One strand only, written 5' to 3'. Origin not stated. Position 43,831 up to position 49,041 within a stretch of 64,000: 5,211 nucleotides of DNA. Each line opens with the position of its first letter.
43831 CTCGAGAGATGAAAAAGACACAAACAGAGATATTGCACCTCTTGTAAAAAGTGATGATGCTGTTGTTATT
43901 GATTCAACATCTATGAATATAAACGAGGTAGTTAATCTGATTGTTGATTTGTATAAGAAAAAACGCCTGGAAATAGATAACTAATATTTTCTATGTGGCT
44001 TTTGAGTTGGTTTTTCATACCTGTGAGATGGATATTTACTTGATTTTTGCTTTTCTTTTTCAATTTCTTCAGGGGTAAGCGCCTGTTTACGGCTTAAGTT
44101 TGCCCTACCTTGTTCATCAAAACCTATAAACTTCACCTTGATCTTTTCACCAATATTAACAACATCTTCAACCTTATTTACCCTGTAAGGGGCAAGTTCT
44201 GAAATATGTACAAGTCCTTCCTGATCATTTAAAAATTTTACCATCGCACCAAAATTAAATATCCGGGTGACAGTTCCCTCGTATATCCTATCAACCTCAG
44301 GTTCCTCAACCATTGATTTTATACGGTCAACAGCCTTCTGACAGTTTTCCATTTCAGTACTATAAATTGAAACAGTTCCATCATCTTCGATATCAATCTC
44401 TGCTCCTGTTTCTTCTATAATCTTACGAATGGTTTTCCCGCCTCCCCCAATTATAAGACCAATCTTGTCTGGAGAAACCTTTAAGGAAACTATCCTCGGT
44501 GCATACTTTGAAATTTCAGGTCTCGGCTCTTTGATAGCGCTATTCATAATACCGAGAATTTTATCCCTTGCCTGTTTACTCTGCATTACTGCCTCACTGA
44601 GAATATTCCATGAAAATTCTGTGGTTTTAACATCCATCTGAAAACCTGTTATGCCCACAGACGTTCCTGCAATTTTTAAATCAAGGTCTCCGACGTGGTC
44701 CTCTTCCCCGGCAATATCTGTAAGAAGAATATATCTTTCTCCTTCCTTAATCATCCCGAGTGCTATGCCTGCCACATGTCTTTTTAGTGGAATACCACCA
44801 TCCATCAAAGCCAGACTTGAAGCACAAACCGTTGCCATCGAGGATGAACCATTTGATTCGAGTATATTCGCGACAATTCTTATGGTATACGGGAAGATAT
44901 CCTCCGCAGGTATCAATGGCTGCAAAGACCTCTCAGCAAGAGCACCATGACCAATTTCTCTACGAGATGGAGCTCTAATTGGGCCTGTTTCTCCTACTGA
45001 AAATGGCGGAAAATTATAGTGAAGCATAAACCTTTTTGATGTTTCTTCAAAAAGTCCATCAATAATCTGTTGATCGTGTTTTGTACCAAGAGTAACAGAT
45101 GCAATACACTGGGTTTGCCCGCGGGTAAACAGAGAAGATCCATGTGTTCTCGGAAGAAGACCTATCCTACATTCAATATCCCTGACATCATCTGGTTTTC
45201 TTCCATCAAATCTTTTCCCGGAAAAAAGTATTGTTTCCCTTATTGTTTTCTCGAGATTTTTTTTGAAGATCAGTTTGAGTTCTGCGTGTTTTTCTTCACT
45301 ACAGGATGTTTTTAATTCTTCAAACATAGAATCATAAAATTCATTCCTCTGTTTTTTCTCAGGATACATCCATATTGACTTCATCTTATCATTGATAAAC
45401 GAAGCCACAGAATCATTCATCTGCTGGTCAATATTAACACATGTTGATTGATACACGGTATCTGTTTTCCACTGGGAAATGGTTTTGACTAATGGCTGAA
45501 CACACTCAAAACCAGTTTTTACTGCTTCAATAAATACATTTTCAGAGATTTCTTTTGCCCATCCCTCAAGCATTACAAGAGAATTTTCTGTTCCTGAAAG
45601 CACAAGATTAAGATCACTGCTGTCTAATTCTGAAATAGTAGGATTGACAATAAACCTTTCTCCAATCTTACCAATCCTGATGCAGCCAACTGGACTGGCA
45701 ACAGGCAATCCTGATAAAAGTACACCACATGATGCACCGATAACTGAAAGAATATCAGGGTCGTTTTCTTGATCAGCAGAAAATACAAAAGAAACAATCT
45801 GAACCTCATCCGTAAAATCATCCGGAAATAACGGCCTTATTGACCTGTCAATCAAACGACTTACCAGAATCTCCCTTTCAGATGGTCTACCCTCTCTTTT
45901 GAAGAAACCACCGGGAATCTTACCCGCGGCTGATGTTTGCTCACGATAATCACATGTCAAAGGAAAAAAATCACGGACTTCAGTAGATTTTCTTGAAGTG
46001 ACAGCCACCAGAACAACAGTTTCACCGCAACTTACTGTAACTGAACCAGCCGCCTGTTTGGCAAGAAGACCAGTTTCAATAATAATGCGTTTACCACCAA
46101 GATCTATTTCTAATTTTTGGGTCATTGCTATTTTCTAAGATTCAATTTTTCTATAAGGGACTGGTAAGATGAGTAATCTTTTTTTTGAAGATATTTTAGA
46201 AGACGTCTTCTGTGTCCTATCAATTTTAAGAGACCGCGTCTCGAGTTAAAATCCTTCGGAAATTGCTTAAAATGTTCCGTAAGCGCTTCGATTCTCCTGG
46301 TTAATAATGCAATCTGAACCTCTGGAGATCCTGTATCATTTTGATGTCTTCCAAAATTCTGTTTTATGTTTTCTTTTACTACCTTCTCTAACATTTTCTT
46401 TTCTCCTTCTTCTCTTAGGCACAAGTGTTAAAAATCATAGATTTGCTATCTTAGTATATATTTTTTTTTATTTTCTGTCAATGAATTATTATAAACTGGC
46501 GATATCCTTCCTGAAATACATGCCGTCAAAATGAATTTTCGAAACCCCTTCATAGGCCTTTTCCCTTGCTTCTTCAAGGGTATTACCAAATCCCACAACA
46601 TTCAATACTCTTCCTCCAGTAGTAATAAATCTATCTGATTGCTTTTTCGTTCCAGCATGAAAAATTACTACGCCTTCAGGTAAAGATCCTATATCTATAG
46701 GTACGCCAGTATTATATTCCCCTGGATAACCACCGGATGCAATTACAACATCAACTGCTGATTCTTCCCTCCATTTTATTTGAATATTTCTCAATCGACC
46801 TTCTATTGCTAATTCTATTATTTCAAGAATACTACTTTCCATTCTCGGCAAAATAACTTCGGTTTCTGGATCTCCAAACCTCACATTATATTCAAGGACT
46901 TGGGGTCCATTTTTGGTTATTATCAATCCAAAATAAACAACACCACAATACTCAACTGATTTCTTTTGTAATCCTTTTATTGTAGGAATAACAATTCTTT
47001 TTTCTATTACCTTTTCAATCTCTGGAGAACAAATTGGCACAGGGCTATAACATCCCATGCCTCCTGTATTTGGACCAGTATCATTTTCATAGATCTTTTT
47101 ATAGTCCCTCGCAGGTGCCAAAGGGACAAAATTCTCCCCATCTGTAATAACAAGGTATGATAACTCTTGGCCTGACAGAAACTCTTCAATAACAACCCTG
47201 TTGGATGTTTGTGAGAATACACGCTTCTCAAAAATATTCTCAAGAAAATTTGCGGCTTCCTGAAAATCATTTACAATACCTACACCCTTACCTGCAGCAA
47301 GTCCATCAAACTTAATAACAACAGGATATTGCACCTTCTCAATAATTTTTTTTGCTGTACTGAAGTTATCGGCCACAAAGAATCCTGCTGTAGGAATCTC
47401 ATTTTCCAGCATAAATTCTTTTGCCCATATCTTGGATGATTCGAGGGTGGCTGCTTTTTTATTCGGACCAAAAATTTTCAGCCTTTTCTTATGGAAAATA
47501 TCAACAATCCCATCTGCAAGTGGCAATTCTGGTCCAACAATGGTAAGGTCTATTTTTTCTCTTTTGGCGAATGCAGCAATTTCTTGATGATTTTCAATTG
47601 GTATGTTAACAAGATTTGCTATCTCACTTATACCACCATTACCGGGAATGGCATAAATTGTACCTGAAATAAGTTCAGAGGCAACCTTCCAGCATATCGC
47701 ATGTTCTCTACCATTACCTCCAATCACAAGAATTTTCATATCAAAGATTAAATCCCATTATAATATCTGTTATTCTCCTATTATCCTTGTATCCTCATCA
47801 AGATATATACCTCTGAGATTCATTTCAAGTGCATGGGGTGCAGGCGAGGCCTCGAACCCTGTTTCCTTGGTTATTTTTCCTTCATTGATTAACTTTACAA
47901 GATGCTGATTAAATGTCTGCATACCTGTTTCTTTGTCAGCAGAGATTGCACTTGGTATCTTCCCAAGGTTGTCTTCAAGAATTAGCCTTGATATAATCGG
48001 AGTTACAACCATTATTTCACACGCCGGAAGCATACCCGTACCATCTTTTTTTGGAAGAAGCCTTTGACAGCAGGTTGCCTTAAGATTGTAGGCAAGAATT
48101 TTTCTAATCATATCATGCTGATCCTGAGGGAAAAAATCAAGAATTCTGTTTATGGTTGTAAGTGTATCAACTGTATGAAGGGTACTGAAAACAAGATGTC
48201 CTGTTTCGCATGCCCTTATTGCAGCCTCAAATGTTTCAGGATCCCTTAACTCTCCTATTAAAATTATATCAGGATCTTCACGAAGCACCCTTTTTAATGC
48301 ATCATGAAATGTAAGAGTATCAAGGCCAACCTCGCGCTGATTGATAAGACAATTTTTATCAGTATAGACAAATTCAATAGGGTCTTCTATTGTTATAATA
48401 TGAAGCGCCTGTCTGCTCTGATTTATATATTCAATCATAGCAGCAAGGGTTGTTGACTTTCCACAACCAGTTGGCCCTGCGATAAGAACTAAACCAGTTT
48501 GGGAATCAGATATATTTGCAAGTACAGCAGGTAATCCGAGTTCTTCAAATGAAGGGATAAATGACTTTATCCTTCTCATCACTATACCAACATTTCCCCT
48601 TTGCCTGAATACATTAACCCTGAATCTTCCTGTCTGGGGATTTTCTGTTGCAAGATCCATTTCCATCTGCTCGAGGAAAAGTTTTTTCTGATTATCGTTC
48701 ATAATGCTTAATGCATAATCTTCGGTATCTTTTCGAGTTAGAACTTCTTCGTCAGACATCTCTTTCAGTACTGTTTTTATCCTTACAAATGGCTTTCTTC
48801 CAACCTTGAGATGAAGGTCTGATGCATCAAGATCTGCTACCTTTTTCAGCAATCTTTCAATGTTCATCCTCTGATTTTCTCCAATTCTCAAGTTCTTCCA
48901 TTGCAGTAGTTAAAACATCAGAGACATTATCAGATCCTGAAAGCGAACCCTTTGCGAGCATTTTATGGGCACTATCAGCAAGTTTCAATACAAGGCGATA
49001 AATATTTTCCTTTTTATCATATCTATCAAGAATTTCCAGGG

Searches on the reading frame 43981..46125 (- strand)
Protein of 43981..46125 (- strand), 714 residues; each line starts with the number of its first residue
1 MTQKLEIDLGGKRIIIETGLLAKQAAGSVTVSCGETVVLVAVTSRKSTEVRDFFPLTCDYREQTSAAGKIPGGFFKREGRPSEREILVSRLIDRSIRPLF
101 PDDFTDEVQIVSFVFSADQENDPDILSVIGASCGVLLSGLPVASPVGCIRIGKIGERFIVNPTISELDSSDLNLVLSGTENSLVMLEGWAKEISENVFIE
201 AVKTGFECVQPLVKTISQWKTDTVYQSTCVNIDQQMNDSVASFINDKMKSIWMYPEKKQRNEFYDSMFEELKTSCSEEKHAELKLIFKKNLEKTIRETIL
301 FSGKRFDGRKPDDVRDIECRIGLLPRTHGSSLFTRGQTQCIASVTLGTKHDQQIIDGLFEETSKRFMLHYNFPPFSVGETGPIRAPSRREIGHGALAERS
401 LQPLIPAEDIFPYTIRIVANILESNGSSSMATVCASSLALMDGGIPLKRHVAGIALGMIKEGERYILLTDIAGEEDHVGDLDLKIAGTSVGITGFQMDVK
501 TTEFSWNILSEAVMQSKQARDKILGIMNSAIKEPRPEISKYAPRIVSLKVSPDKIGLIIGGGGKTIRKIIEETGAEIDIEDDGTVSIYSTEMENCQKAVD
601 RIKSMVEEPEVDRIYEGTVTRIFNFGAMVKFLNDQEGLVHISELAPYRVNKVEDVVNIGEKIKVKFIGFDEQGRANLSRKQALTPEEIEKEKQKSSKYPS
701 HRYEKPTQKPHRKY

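Call 66: search_protein_families(library=pfam, proteins=[window:43981-46125:-], max_evalue=0.00001)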
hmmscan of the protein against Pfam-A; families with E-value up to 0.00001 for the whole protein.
window:43981-46125:- (714 aa): 5 families
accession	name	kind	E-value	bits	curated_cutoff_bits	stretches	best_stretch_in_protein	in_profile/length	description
PF01138.27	RNase_PH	-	9.4e-62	207.6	25.5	2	314-446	2-130/130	3' exoribonuclease family, domain 1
PF00575.29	S1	-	1.3e-16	61.2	22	1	608-680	1-74/74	S1 RNA binding domain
PF03725.20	RNase_PH_C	-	2.4e-16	59.8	20.8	1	145-207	2-66/67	3' exoribonuclease family, domain 2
PF00013.35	KH_1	-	3.2e-13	49.7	21.5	1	546-603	2-65/66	KH domain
PF03726.19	PNPase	-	4.6e-06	27.4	24.6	0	236-310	2-81/81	Polyribonucleotide nucleotidyltransferase, RNA binding domain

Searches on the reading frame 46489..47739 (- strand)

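Call 66: search_protein_families(library=pfam, proteins=[window:46489-47739:-], max_evalue=0.00001)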
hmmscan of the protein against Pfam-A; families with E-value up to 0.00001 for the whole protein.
window:46489-47739:- (416 aa): 6 families
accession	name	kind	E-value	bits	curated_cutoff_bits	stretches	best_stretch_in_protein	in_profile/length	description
PF01071.24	GARS_A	-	7.3e-72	241.7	27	1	101-293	1-194/194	Phosphoribosylglycinamide synthetase, ATP-grasp (A) domain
PF02844.21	GARS_N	-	3.3e-34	118.1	29.5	1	1-100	1-100/100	Phosphoribosylglycinamide synthetase, N domain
PF02843.22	GARS_C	-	1e-31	109.5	34.8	1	328-415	1-91/92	Phosphoribosylglycinamide synthetase, C domain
PF02655.19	ATP-grasp_3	-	6e-08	33.4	23.2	1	128-289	22-158/160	ATP-grasp domain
PF02786.22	CPSase_L_D2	-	4.1e-07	30.2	19.8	1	106-203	5-105/211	Carbamoyl-phosphate synthase L chain, ATP binding domain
PF02222.28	ATP-grasp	-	5.6e-07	29.8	27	1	111-202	4-91/179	ATP-grasp domain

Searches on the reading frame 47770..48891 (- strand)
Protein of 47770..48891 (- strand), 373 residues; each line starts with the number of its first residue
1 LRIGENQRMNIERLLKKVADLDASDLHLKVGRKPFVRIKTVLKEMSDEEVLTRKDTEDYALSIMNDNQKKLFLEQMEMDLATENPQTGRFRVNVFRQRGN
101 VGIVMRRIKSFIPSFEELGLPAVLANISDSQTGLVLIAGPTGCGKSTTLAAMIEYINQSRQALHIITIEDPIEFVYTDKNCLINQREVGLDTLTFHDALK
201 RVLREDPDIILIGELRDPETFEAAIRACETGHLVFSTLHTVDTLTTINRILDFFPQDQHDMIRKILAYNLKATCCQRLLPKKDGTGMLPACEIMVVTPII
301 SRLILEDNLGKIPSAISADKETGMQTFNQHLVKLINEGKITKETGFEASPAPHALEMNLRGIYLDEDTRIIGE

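Call 66: search_protein_families(library=pfam, proteins=[window:47770-48891:-], max_evalue=0.00001)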
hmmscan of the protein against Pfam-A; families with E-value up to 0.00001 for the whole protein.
window:47770-48891:- (373 aa): 1 family
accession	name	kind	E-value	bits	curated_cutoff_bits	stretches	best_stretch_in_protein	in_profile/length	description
PF00437.27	T2SSE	-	1.1e-41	143.1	24.9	1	75-281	80-280/370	Type II/IV secretion system protein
